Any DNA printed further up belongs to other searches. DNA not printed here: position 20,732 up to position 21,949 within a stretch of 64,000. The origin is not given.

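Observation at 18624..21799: Candidate module: TIR-FGE protein flanked by two apparently dead membrane proteases, with a CtrA box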

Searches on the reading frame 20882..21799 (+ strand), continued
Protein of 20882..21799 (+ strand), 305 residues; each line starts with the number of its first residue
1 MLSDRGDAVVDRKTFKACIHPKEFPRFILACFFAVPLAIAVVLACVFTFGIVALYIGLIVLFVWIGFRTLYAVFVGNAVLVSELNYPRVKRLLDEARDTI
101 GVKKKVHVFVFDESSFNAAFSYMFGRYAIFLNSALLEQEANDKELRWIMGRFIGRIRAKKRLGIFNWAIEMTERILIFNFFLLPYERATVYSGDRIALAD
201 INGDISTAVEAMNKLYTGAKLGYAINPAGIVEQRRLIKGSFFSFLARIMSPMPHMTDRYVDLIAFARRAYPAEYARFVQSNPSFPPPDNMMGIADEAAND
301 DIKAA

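Call 72: search_protein_families(library=pfam, proteins=[L060:4921-6639:+, L027:4845-6551:-, L016:8820-9743:+, L060:8849-9790:-, L022:2235-3008:+, L013:4364-4834:-, L053:8942-10123:+, L020:5712-6620:+, L015:5983-6567:+], max_evalue=0.01)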
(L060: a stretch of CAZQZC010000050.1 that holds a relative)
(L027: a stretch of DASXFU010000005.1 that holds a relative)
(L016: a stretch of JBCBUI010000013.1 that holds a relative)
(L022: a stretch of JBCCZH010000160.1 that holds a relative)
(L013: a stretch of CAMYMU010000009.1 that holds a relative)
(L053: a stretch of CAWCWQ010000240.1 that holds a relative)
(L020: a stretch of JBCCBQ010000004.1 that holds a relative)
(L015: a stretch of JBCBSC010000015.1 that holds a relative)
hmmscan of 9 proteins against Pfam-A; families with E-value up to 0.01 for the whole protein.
L060:4921-6639:+ (572 aa): 0 families

L027:4845-6551:- (568 aa): 4 families
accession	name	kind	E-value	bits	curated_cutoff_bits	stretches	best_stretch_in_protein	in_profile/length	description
PF02518.31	HATPase_c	-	7.3e-28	97.7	26.4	1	451-561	2-110/111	Histidine kinase-, DNA gyrase B-, and HSP90-like ATPase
PF05231.19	MASE1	-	5.9e-23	81.9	29.8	1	28-302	7-299/299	MASE1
PF00512.31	HisKA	-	1.1e-20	73.9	26.9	1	335-404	1-66/66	His Kinase A (phospho-acceptor) domain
PF13581.12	HATPase_c_2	-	0.0022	18.4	27.4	1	463-554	40-123/127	Histidine kinase-like ATPase domain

L016:8820-9743:+ (307 aa): 0 families

L060:8849-9790:- (313 aa): 1 family
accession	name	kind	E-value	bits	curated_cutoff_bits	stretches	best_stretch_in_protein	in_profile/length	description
PF00795.27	CN_hydrolase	-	1.7e-46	159.1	23.2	1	16-288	1-252/256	Carbon-nitrogen hydrolase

L022:2235-3008:+ (257 aa): 1 family
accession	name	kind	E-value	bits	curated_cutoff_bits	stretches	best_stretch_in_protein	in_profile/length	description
PF01965.30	DJ-1_PfpI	-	6.4e-25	88.3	26.6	1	34-193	2-163/165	DJ-1/PfpI family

L013:4364-4834:- (156 aa): 1 family
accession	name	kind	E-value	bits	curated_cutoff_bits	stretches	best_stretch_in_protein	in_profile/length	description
PF04123.18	DUF373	-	0.0083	16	28.3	1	29-139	226-334/335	Domain of unknown function (DUF373)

L053:8942-10123:+ (393 aa): 1 family
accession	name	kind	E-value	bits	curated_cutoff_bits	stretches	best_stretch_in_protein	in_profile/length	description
PF01263.26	Aldose_epim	-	4.2e-27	95.7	27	1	118-388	52-298/299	Aldose 1-epimerase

L020:5712-6620:+ (302 aa): 0 families

L015:5983-6567:+ (194 aa): 0 families

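Call 85: search_protein_families(library=padloc, alignment_id=A6, max_evalue=0.00001)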
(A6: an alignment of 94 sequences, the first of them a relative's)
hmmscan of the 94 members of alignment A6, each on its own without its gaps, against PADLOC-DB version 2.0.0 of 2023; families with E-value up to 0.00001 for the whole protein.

A. member 1, L011:2213-4603:- (796 aa): 0 families

B. families by the number of members that match (of 94 scanned): 40 families (the first 25 are shown)
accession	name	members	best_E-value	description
PDLC04061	PD-T4-6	1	9.9e-96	-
PDLC04042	PD-T4-6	1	3.5e-93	-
PDLC04053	PD-T4-6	1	7.9e-86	-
PDLC04043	PD-T4-6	1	1.3e-85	-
PDLC04060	PD-T4-6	1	1.2e-81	-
PDLC04052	PD-T4-6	1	5.3e-80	-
PDLC04039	PD-T4-6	1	4.8e-76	-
PDLC04040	PD-T4-6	1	1.6e-74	-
PDLC04054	PD-T4-6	1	2.2e-73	-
PDLC04047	PD-T4-6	1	3.9e-71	-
PDLC04138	mad6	1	5.9e-69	mads_6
PDLC04041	PD-T4-6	1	3.5e-68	-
PDLC04057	PD-T4-6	1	6.3e-67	-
PDLC04048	PD-T4-6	1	1.9e-63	-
PDLC01088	C3a189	1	9.3e-51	kinase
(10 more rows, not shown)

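Call 86: search_protein_families(library=pfam, alignment_id=A6, max_evalue=0.00001)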
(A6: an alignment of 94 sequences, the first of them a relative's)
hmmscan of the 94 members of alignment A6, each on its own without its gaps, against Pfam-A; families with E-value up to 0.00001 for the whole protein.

A. member 1, L011:2213-4603:- (796 aa): 1 family
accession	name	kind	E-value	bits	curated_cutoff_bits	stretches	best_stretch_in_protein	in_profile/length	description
PF01979.26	Amidohydro_1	-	8.1e-20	71.8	25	2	648-772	242-345/345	Amidohydrolase family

B. families by the number of members that match (of 94 scanned): 172 families (the first 25 are shown)
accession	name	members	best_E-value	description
PF13561.12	adh_short_C2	2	3.3e-58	Enoyl-(Acyl carrier protein) reductase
PF00106.31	adh_short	2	2e-50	short chain dehydrogenase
PF02678.22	Pirin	2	1.4e-35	Pirin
PF12704.14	MacB_PCD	2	9.6e-32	MacB-like periplasmic core domain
PF02518.31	HATPase_c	2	7.3e-28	Histidine kinase-, DNA gyrase B-, and HSP90-like ATPase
PF13393.11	tRNA-synt_His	2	8.4e-27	Histidyl-tRNA synthetase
PF00512.31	HisKA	2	1.1e-20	His Kinase A (phospho-acceptor) domain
PF12804.13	NTP_transf_3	2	2.4e-18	MobA-like NTP transferase domain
PF07676.18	PD40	2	8.2e-17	WD40-like Beta Propeller Repeat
PF02687.27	FtsX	2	1e-16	FtsX-like permease C-terminal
PF00903.31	Glyoxalase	2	2.7e-15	Glyoxalase/Bleomycin resistance protein/Dioxygenase superfamily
PF00483.29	NTP_transferase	2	8e-14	Nucleotidyl transferase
PF08659.16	KR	2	8.3e-14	KR domain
PF00672.30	HAMP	2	2.2e-08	HAMP domain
PF18029.7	Glyoxalase_6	2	5.9e-07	Glyoxalase-like domain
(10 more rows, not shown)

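Call 90: search_dna_similar(query=window:20909-21799:+, collection=plasmids, mode=protein, max_evalue=0.00001, max_rows=15)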
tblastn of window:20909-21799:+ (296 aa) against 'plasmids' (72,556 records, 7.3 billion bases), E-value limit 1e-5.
Records with a match: 2; places in all: 2; records where one place covers at least 80% of the query: 2.
Best place of each record, by identity: <60% 2.
By first word of the organism name: Azospirillum 2.
By predicted mobility (MOB-suite, as given by PLSDB): non-mobilizable 2.
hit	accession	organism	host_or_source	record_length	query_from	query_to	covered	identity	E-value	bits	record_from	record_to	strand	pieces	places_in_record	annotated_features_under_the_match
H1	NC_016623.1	Azospirillum lipoferum 4B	-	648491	7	269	89%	32.5%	9e-41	157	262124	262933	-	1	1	M48 family metallopeptidase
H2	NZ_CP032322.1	Azospirillum argentinense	soil sample,Agricultural field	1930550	11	272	89%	30.9%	7e-35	140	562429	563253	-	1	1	record has no annotation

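Call 91: search_dna_similar(query=window:20909-21799:+, collection=phages, mode=protein, max_evalue=0.00001, max_rows=10)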
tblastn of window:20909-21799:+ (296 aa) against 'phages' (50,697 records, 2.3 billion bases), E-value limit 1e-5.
No match.

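Call 92: get_annotated_region(hit=H1, flank=5000)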
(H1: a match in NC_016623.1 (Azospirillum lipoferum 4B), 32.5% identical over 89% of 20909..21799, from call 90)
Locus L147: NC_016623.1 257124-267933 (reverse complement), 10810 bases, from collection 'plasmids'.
description: Azospirillum lipoferum 4B plasmid AZO_p3, complete sequence
organism: Azospirillum lipoferum 4B (NCBI taxid 862719)
taxonomy: Bacteria; Pseudomonadota; Alphaproteobacteria; Rhodospirillales; Azospirillaceae; Azospirillum; Azospirillum lipoferum; Azospirillum lipoferum 4B
host: -; source: -; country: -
typing (MOB-suite, as given by PLSDB): non-mobilizable
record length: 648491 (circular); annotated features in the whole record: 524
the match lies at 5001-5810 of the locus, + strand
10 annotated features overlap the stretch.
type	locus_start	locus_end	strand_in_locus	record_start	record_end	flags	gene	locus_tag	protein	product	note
CDS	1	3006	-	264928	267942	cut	-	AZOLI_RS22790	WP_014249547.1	MASE3 domain-containing protein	-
CDS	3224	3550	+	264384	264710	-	-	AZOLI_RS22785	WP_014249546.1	antibiotic biosynthesis monooxygenase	-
CDS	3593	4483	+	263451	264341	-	-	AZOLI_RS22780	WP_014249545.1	pirin family protein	-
CDS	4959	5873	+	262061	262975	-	-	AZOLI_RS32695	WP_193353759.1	M48 family metallopeptidase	-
CDS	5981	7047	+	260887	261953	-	-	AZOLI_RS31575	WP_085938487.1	IS630-like element ISAli3 family transposase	GO:0006313 - DNA transposition [Evidence IEA]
CDS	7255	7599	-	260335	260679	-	-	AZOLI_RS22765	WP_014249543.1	iron-sulfur cluster assembly accessory protein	-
CDS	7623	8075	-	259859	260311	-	-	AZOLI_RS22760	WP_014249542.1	iron-sulfur cluster assembly protein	-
CDS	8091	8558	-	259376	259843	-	sufU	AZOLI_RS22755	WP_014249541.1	Fe-S cluster assembly sulfur transfer protein SufU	GO:0016226 - iron-sulfur cluster assembly [Evidence IEA]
CDS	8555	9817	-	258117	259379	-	-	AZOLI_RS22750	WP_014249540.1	cysteine desulfurase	GO:0006534 - cysteine metabolic process [Evidence IEA]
CDS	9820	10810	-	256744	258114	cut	sufD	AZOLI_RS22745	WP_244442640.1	Fe-S cluster assembly protein SufD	GO:0016226 - iron-sulfur cluster assembly [Evidence IEA]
